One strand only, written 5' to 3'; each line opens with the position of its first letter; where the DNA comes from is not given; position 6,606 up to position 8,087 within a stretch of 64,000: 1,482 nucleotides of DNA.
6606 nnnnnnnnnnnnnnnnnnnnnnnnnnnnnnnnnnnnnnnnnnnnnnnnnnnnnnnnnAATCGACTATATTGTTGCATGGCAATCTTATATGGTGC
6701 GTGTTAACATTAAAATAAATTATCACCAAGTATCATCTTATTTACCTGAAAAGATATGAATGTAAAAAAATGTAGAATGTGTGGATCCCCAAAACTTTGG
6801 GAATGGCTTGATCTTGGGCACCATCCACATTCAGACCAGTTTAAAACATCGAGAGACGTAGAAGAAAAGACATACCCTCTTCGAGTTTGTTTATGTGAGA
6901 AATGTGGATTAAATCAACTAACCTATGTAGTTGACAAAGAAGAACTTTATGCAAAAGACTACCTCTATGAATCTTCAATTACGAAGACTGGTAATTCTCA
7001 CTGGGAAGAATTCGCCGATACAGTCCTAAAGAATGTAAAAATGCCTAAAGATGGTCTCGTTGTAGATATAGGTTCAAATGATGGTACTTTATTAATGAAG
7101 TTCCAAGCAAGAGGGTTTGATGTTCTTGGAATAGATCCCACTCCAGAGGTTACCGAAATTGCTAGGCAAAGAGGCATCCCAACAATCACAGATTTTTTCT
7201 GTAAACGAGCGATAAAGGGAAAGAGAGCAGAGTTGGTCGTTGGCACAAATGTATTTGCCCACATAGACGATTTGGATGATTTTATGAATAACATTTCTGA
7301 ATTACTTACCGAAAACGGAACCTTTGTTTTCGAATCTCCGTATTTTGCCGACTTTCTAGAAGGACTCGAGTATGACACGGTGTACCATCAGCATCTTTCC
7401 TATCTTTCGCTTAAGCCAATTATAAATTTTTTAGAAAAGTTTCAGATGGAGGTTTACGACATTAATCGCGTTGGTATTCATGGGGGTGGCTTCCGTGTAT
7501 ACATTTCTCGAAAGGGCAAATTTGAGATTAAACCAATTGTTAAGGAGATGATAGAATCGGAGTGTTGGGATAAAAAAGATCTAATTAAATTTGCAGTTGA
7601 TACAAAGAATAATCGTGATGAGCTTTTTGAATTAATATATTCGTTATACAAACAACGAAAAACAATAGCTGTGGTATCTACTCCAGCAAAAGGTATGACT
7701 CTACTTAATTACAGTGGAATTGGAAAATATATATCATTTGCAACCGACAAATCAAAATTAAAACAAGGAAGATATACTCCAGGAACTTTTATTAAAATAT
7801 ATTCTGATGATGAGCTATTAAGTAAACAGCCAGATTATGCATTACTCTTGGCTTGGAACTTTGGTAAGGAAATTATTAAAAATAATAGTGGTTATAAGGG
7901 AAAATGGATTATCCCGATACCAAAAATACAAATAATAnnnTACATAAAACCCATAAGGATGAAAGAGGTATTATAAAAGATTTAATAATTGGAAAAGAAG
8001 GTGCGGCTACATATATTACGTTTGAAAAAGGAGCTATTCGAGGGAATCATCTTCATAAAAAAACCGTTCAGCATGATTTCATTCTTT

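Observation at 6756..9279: Translationally coupled C-methyltransferase, 3,4-ketoisomerase and aminotransferase: a branched or 3-amino deoxysugar pathway in a surface-glycan locus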

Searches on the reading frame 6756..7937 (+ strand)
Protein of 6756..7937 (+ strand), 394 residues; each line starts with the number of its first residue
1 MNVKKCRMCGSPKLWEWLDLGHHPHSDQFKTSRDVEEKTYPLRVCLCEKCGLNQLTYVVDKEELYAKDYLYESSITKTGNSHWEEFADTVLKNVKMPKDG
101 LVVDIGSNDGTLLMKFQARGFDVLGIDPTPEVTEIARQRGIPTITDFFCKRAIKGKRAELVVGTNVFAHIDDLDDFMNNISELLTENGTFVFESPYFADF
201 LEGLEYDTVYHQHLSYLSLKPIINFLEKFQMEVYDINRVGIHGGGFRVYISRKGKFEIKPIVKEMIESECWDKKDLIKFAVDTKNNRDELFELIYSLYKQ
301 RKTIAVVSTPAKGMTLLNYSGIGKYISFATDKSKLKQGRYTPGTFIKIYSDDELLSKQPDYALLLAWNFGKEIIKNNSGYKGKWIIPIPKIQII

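Call 7: search_protein_families(library=pfam, proteins=[window:6756-7937:+], max_evalue=0.01)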
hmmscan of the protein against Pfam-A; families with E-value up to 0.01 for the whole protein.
window:6756-7937:+ (394 aa): 7 families
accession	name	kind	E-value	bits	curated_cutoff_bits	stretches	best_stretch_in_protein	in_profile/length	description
PF08484.17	Methyltransf_14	-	2.6e-35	122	23.5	1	241-389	2-160/160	C-methyltransferase C-terminal domain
PF08421.16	Methyltransf_13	-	1.8e-18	66.9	31.3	1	6-65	1-62/62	Putative zinc binding domain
PF13489.12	Methyltransf_23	-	3.9e-15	56.4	27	1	86-233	9-161/164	Methyltransferase domain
PF08242.18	Methyltransf_12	-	4.4e-10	40.6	30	1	103-190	1-98/98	Methyltransferase domain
PF08241.18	Methyltransf_11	-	1.7e-07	32.2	21.2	1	103-192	1-95/95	Methyltransferase domain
PF13649.12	Methyltransf_25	-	2.8e-06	28.3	27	1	102-188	1-97/97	Methyltransferase domain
PF13847.12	Methyltransf_31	-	7.8e-05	22.8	27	1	102-197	7-115/145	Methyltransferase domain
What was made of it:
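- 6756..7940 (+): NDP-hexose C-methyltransferase of the TylC3/TcaB9/KijD1/MtmC family, with a Zn-ribbon, a SAM domain and a C-terminal domain. Pfam PF08421, PF13489 and PF08484 (call 7).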

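Call 8: search_protein_families(library=ncbifam, proteins=[window:6756-7937:+], max_evalue=0.01)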
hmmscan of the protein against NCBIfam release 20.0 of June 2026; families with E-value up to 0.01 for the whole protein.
window:6756-7937:+ (394 aa): 3 families
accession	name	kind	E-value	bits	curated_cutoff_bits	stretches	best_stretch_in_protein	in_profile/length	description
TIGR01983.1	UbiG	equivalog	1.9e-06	27.3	102.95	1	94-192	45-151/228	bifunctional 2-polyprenyl-6-hydroxyphenol methylase/3-demethylubiquinol 3-O-methyltransferase UbiG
NF045667.1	MTase_DVU1556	equivalog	1.7e-05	24.4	155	1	87-192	11-119/213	DVU_1556 family methyltransferase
NF043040.1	corrin_prot_MT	hypoth_equivalog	1.9e-05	24.2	180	1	71-139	15-82/216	corrinoid protein-associated methyltransferase CpaM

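Call 14: find_encoding_contigs(protein=window:6756-7937:+, flank=10000, max_places=6)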
Protein window:6756-7937:+ (394 aa): no gene with exactly this product is on record in the collection.

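Call 15: find_homologous_proteins(query=window:6756-7937:+, max_evalue=1e-10)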
Query window:6756-7937:+ (394 aa): 5879 proteins with E <= 1e-10 among 8000 candidates; the best 120 are listed.
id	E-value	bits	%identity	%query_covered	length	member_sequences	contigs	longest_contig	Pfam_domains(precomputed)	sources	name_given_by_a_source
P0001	2.7e-248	842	90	97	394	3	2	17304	PF13489.13,PF08421.17,PF13649.13,PF08484.18,PF08241.19,PF08242.19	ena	-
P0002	3.3e-222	756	80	100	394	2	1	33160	PF13847.13,PF13489.13,PF08421.17,PF13649.13,PF08484.18,PF08241.19,PF08242.19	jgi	jgi:SAM-dependent methyltransferase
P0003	2.4e-217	740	78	99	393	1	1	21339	PF13847.13,PF13489.13,PF08421.17,PF13649.13,PF08484.18,PF08241.19,PF08242.19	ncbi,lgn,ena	-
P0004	2.0e-197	674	71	97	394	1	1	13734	PF13847.13,PF13489.13,PF08421.17,PF13649.13,PF08484.18,PF08241.19,PF08242.19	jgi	jgi:SAM-dependent methyltransferase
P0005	4.9e-192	656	70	97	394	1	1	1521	PF13489.13,PF08421.17,PF13649.13,PF08484.18,PF08241.19,PF08242.19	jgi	jgi:SAM-dependent methyltransferase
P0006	2.0e-166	572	62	100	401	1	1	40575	PF13489.13,PF08421.17,PF08484.18,PF08242.19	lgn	-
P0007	1.6e-163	563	63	100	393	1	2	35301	PF13847.13,PF13489.13,PF08421.17,PF08484.18,PF08241.19,PF08242.19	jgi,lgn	-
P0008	5.4e-162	558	62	100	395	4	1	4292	PF13489.13,PF08421.17,PF08484.18,PF08241.19,PF08242.19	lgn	-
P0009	5.3e-161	554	64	98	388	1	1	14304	PF13489.13,PF08421.17,PF08484.18,PF08241.19,PF08242.19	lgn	-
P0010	6.2e-161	554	62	100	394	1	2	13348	PF13489.13,PF08421.17,PF08484.18,PF08242.19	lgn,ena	-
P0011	9.9e-161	553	62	100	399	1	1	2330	PF13489.13,PF08421.17,PF08484.18,PF08241.19,PF08242.19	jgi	-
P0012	3.4e-160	552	65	98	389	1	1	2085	PF13489.13,PF08421.17,PF08484.18,PF08241.19,PF08242.19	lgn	-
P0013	1.4e-159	550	62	100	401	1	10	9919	PF13489.13,PF08421.17,PF08484.18,PF08241.19,PF08242.19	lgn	-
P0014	2.3e-159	549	61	100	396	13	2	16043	PF13847.13,PF13489.13,PF08421.17,PF13649.13,PF08484.18,PF08241.19,PF08242.19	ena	-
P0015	5.4e-159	548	61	100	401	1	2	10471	PF13489.13,PF08421.17,PF13649.13,PF08484.18,PF08241.19,PF08242.19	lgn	-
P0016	9.1e-159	547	61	100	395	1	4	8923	PF13489.13,PF08421.17,PF08484.18,PF08241.19,PF08242.19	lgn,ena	-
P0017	8.0e-158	544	60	100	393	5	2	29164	PF13489.13,PF08421.17,PF08484.18,PF08241.19,PF08242.19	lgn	-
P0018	1.2e-157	543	59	100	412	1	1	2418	PF13847.13,PF13489.13,PF08421.17,PF13649.13,PF08484.18,PF08241.19,PF08242.19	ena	-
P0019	4.0e-157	541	61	99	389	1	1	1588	PF13489.13,PF08421.17,PF08484.18,PF08241.19,PF08242.19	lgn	-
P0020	4.4e-157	541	61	100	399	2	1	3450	PF13489.13,PF08421.17,PF08484.18,PF08241.19,PF08242.19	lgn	-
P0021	6.5e-157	541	62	100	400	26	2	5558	PF13489.13,PF08421.17,PF08484.18,PF08242.19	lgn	-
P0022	9.4e-157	540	62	98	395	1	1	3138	PF13489.13,PF08421.17,PF13649.13,PF08484.18,PF08241.19,PF08242.19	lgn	-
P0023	9.7e-157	540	62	100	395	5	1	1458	PF13847.13,PF13489.13,PF08421.17,PF08484.18,PF08241.19,PF08242.19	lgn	-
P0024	1.3e-156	540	59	100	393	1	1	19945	PF13489.13,PF08421.17,PF08484.18,PF08241.19,PF08242.19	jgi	jgi:SAM-dependent methyltransferase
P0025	1.4e-156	540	61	98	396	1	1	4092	PF13847.13,PF13489.13,PF08421.17,PF13649.13,PF08484.18,PF08241.19,PF08242.19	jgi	-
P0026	1.4e-156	540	61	100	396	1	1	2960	PF13847.13,PF13489.13,PF08421.17,PF13649.13,PF08484.18,PF08241.19,PF08242.19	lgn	-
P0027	4.4e-156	538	61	98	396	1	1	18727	PF13489.13,PF08421.17,PF08484.18,PF08242.19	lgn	-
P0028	8.6e-156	537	59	98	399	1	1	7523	PF13847.13,PF13489.13,PF08421.17,PF13649.13,PF08484.18,PF08241.19,PF08242.19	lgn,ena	-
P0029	1.6e-155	536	60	98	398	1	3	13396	PF13489.13,PF08421.17,PF08484.18,PF08241.19,PF08242.19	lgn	-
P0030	1.8e-155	536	62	98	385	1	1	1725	PF13489.13,PF08421.17,PF08484.18,PF08242.19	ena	-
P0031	1.9e-155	536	60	98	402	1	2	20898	PF13489.13,PF08421.17,PF13649.13,PF08484.18,PF08241.19,PF08242.19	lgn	-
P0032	2.4e-155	536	60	98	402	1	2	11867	PF13489.13,PF08421.17,PF13649.13,PF08484.18,PF08241.19,PF08242.19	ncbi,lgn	-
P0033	3.0e-155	535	61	98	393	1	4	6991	PF13489.13,PF08421.17,PF08484.18,PF08242.19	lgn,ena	-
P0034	4.5e-155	535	61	100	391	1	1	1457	PF13489.13,PF08421.17,PF08484.18,PF08242.19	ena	-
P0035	5.2e-155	535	60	98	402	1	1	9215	PF13489.13,PF08421.17,PF13649.13,PF08484.18,PF08241.19,PF08242.19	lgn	-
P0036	7.9e-155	534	60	100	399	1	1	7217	PF13847.13,PF13489.13,PF08421.17,PF08484.18,PF08241.19,PF08242.19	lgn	-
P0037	8.0e-155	534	58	98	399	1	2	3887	PF13847.13,PF13489.13,PF08421.17,PF13649.13,PF08484.18,PF08241.19,PF08242.19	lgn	-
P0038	1.8e-154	533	61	100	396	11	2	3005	PF13847.13,PF13489.13,PF08421.17,PF13649.13,PF08484.18,PF08241.19,PF08242.19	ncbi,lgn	-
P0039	2.1e-154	533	61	98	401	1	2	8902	PF13489.13,PF08421.17,PF08484.18,PF08241.19,PF08242.19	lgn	-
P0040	2.1e-154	532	59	98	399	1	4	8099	PF07021.19,PF13847.13,PF13489.13,PF08421.17,PF13649.13,PF08484.18,PF08241.19,PF08242.19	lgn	-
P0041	2.5e-154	532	60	98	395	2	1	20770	PF13489.13,PF08421.17,PF08484.18,PF08242.19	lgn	-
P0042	4.2e-154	532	58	100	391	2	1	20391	PF13489.13,PF08421.17,PF13649.13,PF08484.18,PF08241.19,PF08242.19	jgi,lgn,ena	-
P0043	5.2e-154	531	60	100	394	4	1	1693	PF13489.13,PF08421.17,PF08484.18,PF08241.19,PF08242.19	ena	-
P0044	5.7e-154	531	59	100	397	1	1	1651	PF13847.13,PF13489.13,PF08421.17,PF08484.18,PF08241.19,PF08242.19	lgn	-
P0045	8.4e-154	531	61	98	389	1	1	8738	PF13847.13,PF13489.13,PF08421.17,PF13649.13,PF08484.18,PF08241.19,PF08242.19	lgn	-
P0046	1.0e-153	530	59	100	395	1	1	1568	PF13489.13,PF08421.17,PF08484.18,PF08242.19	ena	-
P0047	1.1e-153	530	60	100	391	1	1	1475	PF13489.13,PF08421.17,PF08484.18,PF08242.19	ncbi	-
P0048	1.2e-153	530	61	98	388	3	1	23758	PF13847.13,PF13489.13,PF08421.17,PF08484.18,PF08241.19,PF08242.19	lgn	-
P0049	1.5e-153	530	59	100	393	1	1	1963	PF13489.13,PF08421.17,PF08484.18,PF08242.19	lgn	-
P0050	2.0e-153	529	59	98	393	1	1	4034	PF13489.13,PF08421.17,PF08484.18,PF08242.19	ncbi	-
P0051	3.1e-153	529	59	98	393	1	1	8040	PF13489.13,PF08421.17,PF08484.18,PF08242.19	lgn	-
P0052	3.5e-153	529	58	99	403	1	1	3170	PF13489.13,PF08421.17,PF08484.18,PF08241.19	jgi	-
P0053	4.1e-153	528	60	97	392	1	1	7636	PF13847.13,PF13489.13,PF08421.17,PF13649.13,PF08484.18,PF08241.19,PF08242.19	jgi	-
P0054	4.5e-153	528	58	99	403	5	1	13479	PF13489.13,PF08421.17,PF08484.18,PF08241.19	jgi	-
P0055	4.6e-153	528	61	97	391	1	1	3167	PF13489.13,PF08421.17,PF08484.18,PF08242.19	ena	-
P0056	5.2e-153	528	60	100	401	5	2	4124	PF13847.13,PF13489.13,PF08421.17,PF13649.13,PF08484.18,PF08241.19,PF08242.19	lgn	-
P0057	6.6e-153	528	59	100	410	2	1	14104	PF13489.13,PF08421.17,PF08484.18,PF08241.19,PF08242.19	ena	-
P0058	6.9e-153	528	59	98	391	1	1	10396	PF13489.13,PF08421.17,PF08484.18,PF08242.19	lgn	-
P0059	7.3e-153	527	58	98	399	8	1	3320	PF13847.13,PF13489.13,PF08421.17,PF13649.13,PF08484.18,PF08241.19,PF08242.19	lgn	-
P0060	1.0e-152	527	60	98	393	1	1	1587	PF13489.13,PF08421.17,PF08484.18,PF08242.19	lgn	-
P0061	1.0e-152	527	59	100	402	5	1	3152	PF13489.13,PF08421.17,PF08484.18,PF08241.19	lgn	-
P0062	2.3e-152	526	60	100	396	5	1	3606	PF13489.13,PF08421.17,PF13649.13,PF08484.18,PF08241.19,PF08242.19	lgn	-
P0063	3.0e-152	525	61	98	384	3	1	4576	PF13489.13,PF08421.17,PF08484.18,PF08242.19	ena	-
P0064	4.4e-152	525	60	98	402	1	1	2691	PF13489.13,PF08421.17,PF08484.18,PF08242.19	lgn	-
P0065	4.9e-152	525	59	98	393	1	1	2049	PF13489.13,PF08421.17,PF08484.18,PF08242.19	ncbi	-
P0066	5.1e-152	525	59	98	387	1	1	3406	PF13489.13,PF08421.17,PF08484.18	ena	-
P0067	5.7e-152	525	58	97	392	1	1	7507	PF13847.13,PF13489.13,PF08421.17,PF13649.13,PF08484.18,PF08241.19,PF08242.19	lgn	-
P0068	8.8e-152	524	60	97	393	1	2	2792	PF13489.13,PF08421.17,PF08484.18,PF08241.19,PF08242.19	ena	-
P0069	1.5e-151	523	59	99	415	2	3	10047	PF13489.13,PF08421.17,PF08484.18,PF08241.19,PF08242.19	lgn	-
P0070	2.1e-151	523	57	98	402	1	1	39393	PF13847.13,PF13489.13,PF08421.17,PF08484.18,PF08241.19,PF08242.19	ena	-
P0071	2.5e-151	522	61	98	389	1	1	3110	PF13847.13,PF13489.13,PF08421.17,PF13649.13,PF08484.18,PF08241.19,PF08242.19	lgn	-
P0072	5.4e-151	521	58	98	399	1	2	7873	PF13847.13,PF13489.13,PF08421.17,PF13649.13,PF08484.18,PF08241.19,PF08242.19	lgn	-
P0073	6.5e-151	521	59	98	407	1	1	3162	PF13489.13,PF08421.17,PF08484.18,PF08242.19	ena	-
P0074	7.0e-151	521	60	97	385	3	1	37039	PF13489.13,PF08421.17,PF08484.18,PF08242.19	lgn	-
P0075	7.1e-151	521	60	100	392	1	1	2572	PF13489.13,PF08421.17,PF08484.18,PF08242.19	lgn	-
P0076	9.7e-151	520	57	100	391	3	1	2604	PF13489.13,PF08421.17,PF13649.13,PF08484.18,PF08241.19,PF08242.19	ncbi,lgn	-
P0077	1.0e-150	520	59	100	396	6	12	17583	PF13847.13,PF13489.13,PF08421.17,PF08484.18,PF08241.19,PF08242.19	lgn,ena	-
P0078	1.2e-150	520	60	97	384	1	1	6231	PF13489.13,PF08421.17,PF08484.18,PF08242.19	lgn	-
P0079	1.4e-150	520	60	97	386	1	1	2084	PF13489.13,PF08421.17,PF08484.18,PF08242.19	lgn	-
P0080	2.0e-150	519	58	100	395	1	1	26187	PF13489.13,PF08421.17,PF08484.18,PF08241.19,PF08242.19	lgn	-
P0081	2.0e-150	519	55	100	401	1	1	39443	PF13489.13,PF08421.17,PF08484.18,PF08241.19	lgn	-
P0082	2.3e-150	519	61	98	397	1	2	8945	PF13847.13,PF13489.13,PF08421.17,PF13649.13,PF08484.18,PF08241.19,PF08242.19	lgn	-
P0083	2.7e-150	519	60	97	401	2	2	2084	PF13489.13,PF08421.17,PF08484.18,PF08242.19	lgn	-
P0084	3.4e-150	519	57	100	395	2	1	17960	PF13489.13,PF08421.17,PF08484.18,PF08241.19,PF08242.19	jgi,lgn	jgi:SAM-dependent methyltransferase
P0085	3.9e-150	518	58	99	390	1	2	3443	PF13489.13,PF08421.17,PF08484.18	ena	-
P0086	4.3e-150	518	59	100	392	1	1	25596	PF13489.13,PF08421.17,PF08484.18,PF08242.19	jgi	-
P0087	4.4e-150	518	60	97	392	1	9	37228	PF13489.13,PF08421.17,PF13649.13,PF08484.18,PF08241.19,PF08242.19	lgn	-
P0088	6.3e-150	518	59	98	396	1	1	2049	PF13847.13,PF13489.13,PF08421.17,PF13649.13,PF08484.18,PF08241.19,PF08242.19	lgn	-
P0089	6.5e-150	518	59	98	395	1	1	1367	PF13489.13,PF08421.17,PF08484.18,PF08242.19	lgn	-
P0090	7.9e-150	517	59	97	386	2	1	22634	PF13489.13,PF08421.17,PF08484.18,PF08242.19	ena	-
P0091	8.5e-150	517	57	100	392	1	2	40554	PF13489.13,PF08421.17,PF13649.13,PF08484.18,PF08241.19,PF08242.19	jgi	-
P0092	1.1e-149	517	59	100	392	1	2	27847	PF13489.13,PF08421.17,PF08484.18,PF08242.19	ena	-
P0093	1.1e-149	517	58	99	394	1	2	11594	PF13489.13,PF08421.17,PF08484.18,PF08241.19,PF08242.19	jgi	jgi:SAM-dependent methyltransferase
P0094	1.2e-149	517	57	100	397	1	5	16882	PF13489.13,PF08421.17,PF08484.18,PF08241.19,PF08242.19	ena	-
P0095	1.2e-149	517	56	100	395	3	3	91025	PF13489.13,PF08421.17,PF08484.18,PF08241.19,PF08242.19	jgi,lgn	jgi:SAM-dependent methyltransferase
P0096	3.3e-149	515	59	98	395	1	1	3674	PF13489.13,PF08421.17,PF08484.18,PF08242.19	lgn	-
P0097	3.5e-149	515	60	97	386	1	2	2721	PF13489.13,PF08421.17,PF08484.18,PF08241.19,PF08242.19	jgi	jgi:SAM-dependent methyltransferase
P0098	4.2e-149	515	58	100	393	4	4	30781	PF13489.13,PF08421.17,PF08484.18,PF08242.19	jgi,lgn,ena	-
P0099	4.5e-149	515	57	100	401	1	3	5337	PF13847.13,PF13489.13,PF08421.17,PF08484.18,PF08241.19,PF08242.19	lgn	-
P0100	4.8e-149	515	58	98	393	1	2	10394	PF13489.13,PF08421.17,PF08484.18,PF08242.19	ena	-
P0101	4.8e-149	515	61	98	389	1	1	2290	PF13489.13,PF08421.17,PF13649.13,PF08484.18,PF08241.19,PF08242.19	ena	-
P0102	5.5e-149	515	59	98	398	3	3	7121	PF13489.13,PF08421.17,PF08484.18,PF08242.19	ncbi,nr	ncbi:MAG: class I SAM-dependent methyltransferase [Candidatus Moranbacteria bacterium]|nr:class I SA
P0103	6.2e-149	515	58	100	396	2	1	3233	PF13847.13,PF13489.13,PF08421.17,PF08484.18,PF08241.19,PF08242.19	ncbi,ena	-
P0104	9.4e-149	514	58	99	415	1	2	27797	PF13847.13,PF13489.13,PF08421.17,PF13649.13,PF08484.18,PF08241.19,PF08242.19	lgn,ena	-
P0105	1.1e-148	514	59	97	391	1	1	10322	PF13489.13,PF08421.17,PF08484.18,PF08241.19,PF08242.19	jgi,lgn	-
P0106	1.1e-148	514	59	100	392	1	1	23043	PF13489.13,PF08421.17,PF08484.18,PF08242.19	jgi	-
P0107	1.2e-148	514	59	98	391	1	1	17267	PF13489.13,PF08421.17,PF08484.18,PF08242.19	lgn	-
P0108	1.2e-148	514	60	98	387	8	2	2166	PF13847.13,PF13489.13,PF08421.17,PF13649.13,PF08484.18,PF08241.19,PF08242.19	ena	-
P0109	1.9e-148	513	59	97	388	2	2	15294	PF13489.13,PF08421.17,PF08484.18,PF08241.19,PF08242.19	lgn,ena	-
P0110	2.3e-148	513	56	100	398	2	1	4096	PF13489.13,PF08421.17,PF08484.18,PF08242.19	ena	-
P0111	2.4e-148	513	58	100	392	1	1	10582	PF13489.13,PF08421.17,PF08484.18,PF08242.19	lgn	-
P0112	6.6e-148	511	58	100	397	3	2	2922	PF13489.13,PF08421.17,PF08484.18,PF08241.19,PF08242.19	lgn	-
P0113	1.2e-147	510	58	100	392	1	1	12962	PF13489.13,PF08421.17,PF08484.18,PF08242.19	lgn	-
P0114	1.4e-147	510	60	97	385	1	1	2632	PF13489.13,PF08421.17,PF08484.18,PF08241.19,PF08242.19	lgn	-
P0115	1.8e-147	510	57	100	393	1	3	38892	PF13489.13,PF08421.17,PF08484.18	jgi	jgi:hypothetical protein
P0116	1.9e-147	510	57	100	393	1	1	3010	PF13489.13,PF08421.17,PF08484.18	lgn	-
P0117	2.0e-147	510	59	98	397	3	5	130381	PF13489.13,PF08421.17,PF08484.18,PF08241.19,PF08242.19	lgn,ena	-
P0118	3.0e-147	509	58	100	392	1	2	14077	PF13489.13,PF08421.17,PF08484.18,PF08242.19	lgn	-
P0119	4.0e-147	509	58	100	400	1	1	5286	PF13847.13,PF13489.13,PF08421.17,PF13649.13,PF08484.18,PF08241.19,PF08242.19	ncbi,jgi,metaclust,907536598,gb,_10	metaclust:\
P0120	4.0e-147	509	56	100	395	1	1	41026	PF13489.13,PF08421.17,PF08484.18,PF08241.19,PF08242.19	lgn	-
